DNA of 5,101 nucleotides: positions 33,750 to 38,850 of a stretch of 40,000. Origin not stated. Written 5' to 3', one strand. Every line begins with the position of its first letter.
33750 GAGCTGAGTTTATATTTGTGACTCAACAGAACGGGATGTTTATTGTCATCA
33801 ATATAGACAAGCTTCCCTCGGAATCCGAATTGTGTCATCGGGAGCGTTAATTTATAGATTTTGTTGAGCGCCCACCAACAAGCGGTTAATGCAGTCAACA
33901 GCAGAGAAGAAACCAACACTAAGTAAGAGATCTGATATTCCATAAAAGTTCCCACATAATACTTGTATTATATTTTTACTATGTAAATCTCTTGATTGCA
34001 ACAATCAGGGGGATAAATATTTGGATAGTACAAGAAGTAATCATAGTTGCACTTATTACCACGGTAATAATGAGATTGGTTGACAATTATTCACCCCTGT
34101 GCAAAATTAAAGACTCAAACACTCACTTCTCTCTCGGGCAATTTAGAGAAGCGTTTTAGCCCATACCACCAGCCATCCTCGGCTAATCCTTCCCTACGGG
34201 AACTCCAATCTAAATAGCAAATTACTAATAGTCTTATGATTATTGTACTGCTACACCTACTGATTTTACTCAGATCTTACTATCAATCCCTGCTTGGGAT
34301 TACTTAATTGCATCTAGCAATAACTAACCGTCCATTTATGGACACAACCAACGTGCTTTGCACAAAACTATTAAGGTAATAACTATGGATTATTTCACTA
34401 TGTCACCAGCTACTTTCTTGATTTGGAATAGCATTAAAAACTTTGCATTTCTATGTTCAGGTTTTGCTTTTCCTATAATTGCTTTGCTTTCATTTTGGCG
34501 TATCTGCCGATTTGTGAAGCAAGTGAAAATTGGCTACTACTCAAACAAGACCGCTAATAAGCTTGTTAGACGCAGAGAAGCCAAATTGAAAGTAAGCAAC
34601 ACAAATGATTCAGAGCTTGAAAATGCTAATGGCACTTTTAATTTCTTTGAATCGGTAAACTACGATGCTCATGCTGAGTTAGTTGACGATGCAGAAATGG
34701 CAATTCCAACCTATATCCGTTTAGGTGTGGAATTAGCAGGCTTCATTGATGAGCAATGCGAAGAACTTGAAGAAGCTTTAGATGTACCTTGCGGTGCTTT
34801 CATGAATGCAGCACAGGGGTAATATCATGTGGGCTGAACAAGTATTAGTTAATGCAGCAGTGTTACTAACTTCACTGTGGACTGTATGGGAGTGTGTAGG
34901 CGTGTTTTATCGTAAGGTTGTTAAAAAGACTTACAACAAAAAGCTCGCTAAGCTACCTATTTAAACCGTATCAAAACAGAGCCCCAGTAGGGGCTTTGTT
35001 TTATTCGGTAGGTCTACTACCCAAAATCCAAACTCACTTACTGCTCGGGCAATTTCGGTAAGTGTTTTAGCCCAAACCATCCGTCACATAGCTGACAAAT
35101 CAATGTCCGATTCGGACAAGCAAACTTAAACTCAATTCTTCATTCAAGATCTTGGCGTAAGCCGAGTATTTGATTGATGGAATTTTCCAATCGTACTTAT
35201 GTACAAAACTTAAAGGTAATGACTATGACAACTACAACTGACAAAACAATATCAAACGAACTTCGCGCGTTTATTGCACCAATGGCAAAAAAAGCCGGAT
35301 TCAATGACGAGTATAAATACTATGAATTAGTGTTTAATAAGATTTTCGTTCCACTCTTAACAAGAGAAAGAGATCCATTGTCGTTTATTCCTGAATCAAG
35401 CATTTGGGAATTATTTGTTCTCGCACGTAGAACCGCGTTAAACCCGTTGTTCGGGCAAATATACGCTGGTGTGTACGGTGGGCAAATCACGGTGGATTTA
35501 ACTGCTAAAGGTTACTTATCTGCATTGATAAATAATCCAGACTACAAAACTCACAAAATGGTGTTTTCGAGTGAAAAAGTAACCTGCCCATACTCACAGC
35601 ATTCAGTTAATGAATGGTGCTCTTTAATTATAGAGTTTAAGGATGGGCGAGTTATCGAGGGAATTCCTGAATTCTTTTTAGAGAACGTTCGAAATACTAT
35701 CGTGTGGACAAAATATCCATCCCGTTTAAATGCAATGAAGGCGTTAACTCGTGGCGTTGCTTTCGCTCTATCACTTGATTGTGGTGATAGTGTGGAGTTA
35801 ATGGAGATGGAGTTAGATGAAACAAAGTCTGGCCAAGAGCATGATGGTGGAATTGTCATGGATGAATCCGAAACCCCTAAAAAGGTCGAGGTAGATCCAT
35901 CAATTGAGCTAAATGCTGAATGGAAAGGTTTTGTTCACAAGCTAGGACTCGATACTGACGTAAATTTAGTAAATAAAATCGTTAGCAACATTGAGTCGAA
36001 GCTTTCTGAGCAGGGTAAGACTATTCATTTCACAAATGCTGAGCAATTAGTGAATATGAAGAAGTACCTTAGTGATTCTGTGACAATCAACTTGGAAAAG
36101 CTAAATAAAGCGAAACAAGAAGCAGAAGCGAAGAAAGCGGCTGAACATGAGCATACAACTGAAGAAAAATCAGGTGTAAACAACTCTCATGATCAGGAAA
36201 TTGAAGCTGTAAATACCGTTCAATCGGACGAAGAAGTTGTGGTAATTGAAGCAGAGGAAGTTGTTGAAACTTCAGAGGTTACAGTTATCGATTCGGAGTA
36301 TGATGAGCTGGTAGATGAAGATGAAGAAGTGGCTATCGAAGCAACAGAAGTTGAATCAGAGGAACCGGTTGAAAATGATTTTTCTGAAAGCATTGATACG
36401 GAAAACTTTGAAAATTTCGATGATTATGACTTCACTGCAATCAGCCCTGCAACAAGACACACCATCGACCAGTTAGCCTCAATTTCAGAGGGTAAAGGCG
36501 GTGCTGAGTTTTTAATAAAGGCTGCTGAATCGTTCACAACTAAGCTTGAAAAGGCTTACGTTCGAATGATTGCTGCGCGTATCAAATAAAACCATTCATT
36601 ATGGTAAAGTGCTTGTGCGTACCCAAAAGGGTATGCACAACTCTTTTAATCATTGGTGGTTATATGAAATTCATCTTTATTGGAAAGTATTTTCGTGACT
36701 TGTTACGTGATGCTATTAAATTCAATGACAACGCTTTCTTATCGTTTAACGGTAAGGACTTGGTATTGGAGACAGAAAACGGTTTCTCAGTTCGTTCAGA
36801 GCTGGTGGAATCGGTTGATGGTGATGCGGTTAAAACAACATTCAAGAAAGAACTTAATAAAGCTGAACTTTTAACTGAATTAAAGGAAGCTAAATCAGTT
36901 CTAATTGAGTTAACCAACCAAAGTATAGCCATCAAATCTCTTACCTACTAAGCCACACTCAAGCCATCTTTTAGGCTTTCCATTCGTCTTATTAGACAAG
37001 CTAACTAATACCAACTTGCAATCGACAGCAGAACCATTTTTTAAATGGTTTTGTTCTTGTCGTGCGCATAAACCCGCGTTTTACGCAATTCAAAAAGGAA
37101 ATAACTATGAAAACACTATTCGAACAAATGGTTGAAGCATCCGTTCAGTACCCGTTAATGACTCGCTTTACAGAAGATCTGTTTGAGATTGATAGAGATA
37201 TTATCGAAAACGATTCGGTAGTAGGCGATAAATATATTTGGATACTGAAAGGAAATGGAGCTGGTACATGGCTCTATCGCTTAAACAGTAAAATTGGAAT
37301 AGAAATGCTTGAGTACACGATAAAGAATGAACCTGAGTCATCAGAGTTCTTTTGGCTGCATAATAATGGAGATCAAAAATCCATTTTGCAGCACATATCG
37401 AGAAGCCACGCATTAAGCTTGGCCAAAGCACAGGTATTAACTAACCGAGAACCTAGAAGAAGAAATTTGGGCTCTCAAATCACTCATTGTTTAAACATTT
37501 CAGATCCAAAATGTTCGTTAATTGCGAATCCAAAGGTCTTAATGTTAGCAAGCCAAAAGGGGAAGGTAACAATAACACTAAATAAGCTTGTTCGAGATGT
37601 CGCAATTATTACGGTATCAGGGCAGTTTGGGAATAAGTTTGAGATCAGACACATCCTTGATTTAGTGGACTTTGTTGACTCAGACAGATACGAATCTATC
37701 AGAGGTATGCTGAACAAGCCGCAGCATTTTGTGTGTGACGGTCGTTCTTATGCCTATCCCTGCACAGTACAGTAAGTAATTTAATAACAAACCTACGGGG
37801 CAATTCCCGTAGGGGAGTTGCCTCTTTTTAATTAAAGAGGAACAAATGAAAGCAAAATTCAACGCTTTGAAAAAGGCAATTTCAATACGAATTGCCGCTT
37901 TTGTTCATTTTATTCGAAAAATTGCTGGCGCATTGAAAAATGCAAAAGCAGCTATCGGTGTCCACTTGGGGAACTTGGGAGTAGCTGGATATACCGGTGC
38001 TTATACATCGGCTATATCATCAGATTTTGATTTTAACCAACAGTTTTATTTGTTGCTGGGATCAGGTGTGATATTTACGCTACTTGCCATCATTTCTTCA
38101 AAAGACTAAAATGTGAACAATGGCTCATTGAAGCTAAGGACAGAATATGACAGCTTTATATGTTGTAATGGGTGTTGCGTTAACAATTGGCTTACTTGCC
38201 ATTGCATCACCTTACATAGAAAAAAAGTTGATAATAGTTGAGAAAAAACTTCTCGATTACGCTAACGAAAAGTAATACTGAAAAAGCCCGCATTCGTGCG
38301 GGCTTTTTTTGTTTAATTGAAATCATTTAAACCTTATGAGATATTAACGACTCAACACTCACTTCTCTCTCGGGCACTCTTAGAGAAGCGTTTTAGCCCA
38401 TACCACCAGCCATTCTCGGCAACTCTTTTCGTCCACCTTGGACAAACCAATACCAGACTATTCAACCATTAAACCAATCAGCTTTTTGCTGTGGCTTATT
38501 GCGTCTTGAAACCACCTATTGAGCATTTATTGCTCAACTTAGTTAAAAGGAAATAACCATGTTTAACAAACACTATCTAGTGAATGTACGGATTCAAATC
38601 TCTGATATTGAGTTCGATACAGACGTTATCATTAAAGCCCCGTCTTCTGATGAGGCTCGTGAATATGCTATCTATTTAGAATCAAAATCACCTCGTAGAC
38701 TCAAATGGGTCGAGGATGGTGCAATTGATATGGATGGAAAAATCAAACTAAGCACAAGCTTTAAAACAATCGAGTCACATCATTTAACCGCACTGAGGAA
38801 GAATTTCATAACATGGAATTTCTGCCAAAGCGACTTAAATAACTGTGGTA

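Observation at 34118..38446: Repeated leader element of about 90 nt with three hairpins maintained by compensatory substitutions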

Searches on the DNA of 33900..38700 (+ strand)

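Call 4: search_dna_similar(query=window:33900-38700:+, collection=plasmids, mode=near)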
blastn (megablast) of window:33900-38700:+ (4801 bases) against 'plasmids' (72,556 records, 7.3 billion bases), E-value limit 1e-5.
No match.

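Call 34: search_dna_similar(query=window:34045-34215:+, collection=plasmids, mode=distant, max_evalue=1, max_rows=30)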
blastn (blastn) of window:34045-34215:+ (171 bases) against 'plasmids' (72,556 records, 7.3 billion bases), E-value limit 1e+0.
No match.

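Call 35: search_dna_similar(query=L002:18470-18650:+, collection=plasmids, mode=distant, max_evalue=1, max_rows=30)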
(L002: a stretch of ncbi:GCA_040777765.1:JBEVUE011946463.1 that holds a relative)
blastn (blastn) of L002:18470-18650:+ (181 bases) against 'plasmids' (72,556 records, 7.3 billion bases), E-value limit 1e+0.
No match.

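Call 49: build_rna_model(alignment_id=A4, structure=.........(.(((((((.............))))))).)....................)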
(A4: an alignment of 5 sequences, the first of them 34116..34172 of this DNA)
Model R1 built from alignment A4 (5 sequences, 60 columns); structure: as given.
model positions 57; base pairs 8; branch points 0; effective number of sequences 3.33; information 0.977 bits per position. Calibrated on 0.2 Mb of random sequence (short: E-values are rough).
structure used (alignment columns):
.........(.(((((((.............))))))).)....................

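Call 50: search_with_rna_model(model_id=R1, sources=[window, L002, L003], filters=off, max_evalue=10, show_alignments=0)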
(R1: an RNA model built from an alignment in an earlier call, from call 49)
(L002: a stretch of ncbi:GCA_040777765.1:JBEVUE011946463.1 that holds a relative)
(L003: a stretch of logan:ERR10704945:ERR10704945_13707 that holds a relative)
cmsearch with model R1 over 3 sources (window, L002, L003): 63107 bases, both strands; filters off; matches with E-value up to 10: 19.
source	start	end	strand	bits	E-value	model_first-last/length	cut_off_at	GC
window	34116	34172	+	84.2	1.6e-20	1-57/57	no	0.47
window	38352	38409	+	79.7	2.7e-19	1-57/57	no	0.5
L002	18541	18597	+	79.1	4e-19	1-57/57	no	0.51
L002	8954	9009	+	76.1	2.6e-18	1-57/57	no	0.48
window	35027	35083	+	74.2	8.2e-18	1-57/57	no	0.47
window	19637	19686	-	11.8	0.83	1-57/57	no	0.44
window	22858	22925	-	11.5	1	1-57/57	no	0.51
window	14764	14801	-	9.9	2.6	1-57/57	no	0.47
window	21639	21662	-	9.4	3.6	1-57/57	no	0.42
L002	7505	7535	-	9.3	3.8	1-57/57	no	0.58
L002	60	88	-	9.3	3.9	1-57/57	no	0.38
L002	15657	15702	-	9.2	4.1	1-57/57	no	0.41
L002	7626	7650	-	8.8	5.2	1-57/57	no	0.4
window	7104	7137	-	8.7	5.6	1-57/57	no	0.38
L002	12428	12462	-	8.6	6.2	1-57/57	no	0.4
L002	19913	19933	+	8.3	7.4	1-57/57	no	0.38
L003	1399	1413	-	7.9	9.6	1-57/57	no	0.33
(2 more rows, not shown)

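Call 51: search_with_rna_model(model_id=R1, sources=[L004], filters=off, max_evalue=10, show_alignments=4)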
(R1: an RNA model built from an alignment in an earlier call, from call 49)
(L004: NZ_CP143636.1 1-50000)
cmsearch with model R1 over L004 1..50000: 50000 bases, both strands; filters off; matches with E-value up to 10: 16.
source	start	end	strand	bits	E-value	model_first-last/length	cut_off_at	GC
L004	12618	12674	+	10.4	1.6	1-57/57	no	0.46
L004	20811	20835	+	10.3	1.6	1-57/57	no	0.44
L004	37517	37575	+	10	1.9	1-57/57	no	0.39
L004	34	68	-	9.8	2.3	1-57/57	no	0.37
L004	41979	42024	-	9.7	2.4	1-57/57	no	0.5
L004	11531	11569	+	9.5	2.7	1-57/57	no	0.44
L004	42119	42158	-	8.9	4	1-57/57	no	0.5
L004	22168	22192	-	8.7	4.4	1-57/57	no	0.48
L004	12522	12571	-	8.6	4.8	1-57/57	no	0.36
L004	36345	36367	+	8.1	6.3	1-57/57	no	0.52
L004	45315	45337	+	8.1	6.3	1-57/57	no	0.52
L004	48956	48978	+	8.1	6.3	1-57/57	no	0.52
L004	35846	35876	+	7.8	7.8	1-57/57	no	0.55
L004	44816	44846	+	7.8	7.8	1-57/57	no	0.55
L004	48457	48487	+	7.8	7.8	1-57/57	no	0.55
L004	6419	6441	+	7.7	8.6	11-37/57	no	0.43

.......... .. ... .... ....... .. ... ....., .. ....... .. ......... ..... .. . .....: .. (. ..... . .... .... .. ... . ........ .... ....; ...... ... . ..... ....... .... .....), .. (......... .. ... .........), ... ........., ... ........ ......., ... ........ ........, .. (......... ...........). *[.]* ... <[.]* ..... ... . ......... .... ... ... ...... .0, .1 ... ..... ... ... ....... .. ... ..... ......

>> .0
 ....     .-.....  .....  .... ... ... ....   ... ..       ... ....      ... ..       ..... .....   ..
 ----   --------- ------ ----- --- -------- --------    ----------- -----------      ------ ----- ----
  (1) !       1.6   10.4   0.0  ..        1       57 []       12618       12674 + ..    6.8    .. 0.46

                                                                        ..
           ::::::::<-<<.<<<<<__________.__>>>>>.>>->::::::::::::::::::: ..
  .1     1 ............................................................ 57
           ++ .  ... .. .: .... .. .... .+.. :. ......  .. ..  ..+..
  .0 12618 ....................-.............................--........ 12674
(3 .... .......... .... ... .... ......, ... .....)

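Call 54: search_with_rna_model(model_id=R1, sources=[L007], filters=off, max_evalue=10, show_alignments=2)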
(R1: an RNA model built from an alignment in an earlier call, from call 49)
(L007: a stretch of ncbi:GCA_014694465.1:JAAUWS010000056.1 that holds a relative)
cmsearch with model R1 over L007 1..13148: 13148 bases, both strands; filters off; matches with E-value up to 10: 16.
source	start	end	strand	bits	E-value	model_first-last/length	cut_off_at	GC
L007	5706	5722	+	9.2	0.89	1-57/57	no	0.47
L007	10249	10272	+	7.4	2.7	1-57/57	no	0.46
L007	9382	9453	+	7.3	2.9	1-57/57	no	0.42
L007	9192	9213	-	7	3.3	1-57/57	no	0.5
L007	4309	4351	-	7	3.4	1-57/57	no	0.44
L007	6110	6123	+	6.6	4.4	1-57/57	no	0.29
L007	2058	2074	-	6.5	4.6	1-57/57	no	0.47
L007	6551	6568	+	6.4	4.9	1-57/57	no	0.39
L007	832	857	-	6.3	5.3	1-57/57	no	0.42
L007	8777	8828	-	6.2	5.5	1-57/57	no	0.42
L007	10994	11049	+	5.9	6.7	1-57/57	no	0.48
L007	12185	12198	-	5.9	7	1-57/57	no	0.29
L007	300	316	-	5.8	7.2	1-57/57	no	0.65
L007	288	328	+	5.7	7.9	1-57/57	no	0.54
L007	5491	5506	+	5.6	8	1-57/57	no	0.38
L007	7609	7656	-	5.4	9.4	1-57/57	no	0.52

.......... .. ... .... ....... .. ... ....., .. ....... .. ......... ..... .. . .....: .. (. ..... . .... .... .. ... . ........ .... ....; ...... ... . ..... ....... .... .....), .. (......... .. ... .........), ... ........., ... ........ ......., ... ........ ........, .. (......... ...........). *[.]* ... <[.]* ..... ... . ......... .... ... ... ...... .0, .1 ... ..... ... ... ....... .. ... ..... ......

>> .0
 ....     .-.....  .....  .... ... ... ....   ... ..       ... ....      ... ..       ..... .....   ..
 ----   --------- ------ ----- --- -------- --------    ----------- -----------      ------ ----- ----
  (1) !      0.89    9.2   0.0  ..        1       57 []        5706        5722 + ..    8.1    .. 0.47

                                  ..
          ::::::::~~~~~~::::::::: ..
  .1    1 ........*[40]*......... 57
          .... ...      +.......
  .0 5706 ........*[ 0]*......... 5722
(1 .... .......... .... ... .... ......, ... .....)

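Call 82: search_rna_families(source=window, start=34090, end=34400, threshold=evalue, max_evalue=10, show_alignments=2)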
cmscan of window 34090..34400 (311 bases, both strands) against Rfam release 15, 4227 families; matches with E-value up to 10: 2.
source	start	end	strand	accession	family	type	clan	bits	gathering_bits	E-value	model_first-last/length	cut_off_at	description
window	34280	34305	+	RF01338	CRISPR-DR25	Gene; CRISPR;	CL00014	17.6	36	0.74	1-25/25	no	CRISPR RNA direct repeat element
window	34164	34224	+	RF01933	bxd_5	Gene; lncRNA;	-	9.9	50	6.3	1-57/57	no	Bithoraxoid conserved region 5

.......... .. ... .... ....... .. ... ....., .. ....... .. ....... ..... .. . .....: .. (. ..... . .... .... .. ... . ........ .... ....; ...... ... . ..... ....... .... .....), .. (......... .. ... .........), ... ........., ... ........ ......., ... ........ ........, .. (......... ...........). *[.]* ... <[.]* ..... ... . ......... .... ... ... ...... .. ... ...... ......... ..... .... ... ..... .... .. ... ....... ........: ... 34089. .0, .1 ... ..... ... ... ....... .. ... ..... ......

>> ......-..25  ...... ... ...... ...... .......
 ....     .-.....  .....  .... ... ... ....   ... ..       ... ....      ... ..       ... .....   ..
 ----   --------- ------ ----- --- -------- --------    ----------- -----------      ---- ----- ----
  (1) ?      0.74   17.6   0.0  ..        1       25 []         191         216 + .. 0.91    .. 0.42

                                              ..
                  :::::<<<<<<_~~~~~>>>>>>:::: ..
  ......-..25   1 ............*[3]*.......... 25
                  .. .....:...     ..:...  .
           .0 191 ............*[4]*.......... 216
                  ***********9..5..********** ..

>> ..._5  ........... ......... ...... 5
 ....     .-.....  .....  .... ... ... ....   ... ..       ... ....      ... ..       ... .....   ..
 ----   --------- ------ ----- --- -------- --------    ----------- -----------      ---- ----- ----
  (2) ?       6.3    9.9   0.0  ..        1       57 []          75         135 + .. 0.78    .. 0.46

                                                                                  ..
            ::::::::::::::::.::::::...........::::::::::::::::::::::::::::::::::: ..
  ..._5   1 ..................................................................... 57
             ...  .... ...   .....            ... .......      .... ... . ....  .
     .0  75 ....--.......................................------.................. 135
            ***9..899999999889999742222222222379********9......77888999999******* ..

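Call 91: search_with_rna_model(model_id=R1, sources=[L010, L011, L012, L013, L014], filters=off, max_evalue=1, show_alignments=8)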
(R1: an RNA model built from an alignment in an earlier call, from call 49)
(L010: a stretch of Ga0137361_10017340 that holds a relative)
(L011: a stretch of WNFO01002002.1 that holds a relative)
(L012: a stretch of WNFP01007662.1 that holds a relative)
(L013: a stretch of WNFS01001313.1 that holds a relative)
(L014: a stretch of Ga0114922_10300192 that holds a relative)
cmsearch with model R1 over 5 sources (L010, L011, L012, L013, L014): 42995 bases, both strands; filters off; matches with E-value up to 1: 4.
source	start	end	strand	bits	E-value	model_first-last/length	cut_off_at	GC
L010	708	759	-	20.8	0.0019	1-57/57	no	0.54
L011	5304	5355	-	20.8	0.0019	1-57/57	no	0.54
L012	7040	7091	+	20.8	0.0019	1-57/57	no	0.54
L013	10348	10399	-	20.8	0.0019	1-57/57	no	0.54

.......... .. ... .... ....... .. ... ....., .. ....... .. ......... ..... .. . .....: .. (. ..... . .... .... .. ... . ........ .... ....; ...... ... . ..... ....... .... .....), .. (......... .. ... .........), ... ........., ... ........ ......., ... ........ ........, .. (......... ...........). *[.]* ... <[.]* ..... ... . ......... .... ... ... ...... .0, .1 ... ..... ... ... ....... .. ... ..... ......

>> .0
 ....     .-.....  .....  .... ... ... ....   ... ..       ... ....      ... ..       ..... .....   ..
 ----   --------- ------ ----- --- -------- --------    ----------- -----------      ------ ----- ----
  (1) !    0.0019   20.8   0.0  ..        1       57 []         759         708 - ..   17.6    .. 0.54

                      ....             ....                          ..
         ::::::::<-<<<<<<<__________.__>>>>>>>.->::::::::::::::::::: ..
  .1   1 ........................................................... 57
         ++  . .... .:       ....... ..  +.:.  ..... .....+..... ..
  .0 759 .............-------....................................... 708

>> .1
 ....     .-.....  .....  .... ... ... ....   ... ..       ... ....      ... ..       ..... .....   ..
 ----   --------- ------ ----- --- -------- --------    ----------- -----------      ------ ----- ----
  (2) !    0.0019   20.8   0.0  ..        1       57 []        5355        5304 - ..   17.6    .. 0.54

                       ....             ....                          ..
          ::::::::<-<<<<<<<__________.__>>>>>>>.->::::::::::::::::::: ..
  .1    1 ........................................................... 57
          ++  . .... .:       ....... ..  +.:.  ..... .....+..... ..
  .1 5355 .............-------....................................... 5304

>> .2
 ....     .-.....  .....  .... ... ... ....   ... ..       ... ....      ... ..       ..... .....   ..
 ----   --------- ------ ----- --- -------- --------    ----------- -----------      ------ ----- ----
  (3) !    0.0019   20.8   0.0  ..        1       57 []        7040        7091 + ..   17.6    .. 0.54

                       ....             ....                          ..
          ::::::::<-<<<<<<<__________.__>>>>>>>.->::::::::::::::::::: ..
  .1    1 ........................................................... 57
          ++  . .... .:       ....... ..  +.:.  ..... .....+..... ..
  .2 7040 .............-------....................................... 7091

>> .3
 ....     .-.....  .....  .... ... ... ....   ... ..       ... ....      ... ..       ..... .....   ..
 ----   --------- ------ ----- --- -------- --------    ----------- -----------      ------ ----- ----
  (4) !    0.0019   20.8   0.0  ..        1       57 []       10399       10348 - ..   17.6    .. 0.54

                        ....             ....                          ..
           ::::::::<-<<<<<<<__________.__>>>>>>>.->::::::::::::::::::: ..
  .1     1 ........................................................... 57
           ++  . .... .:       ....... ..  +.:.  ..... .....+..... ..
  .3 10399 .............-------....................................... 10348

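Call 100: search_dna_similar(query=window:34095-34215:+, collection=phages, mode=distant, max_evalue=1)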
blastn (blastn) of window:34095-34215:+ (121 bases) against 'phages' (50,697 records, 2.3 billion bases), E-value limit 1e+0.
No match.
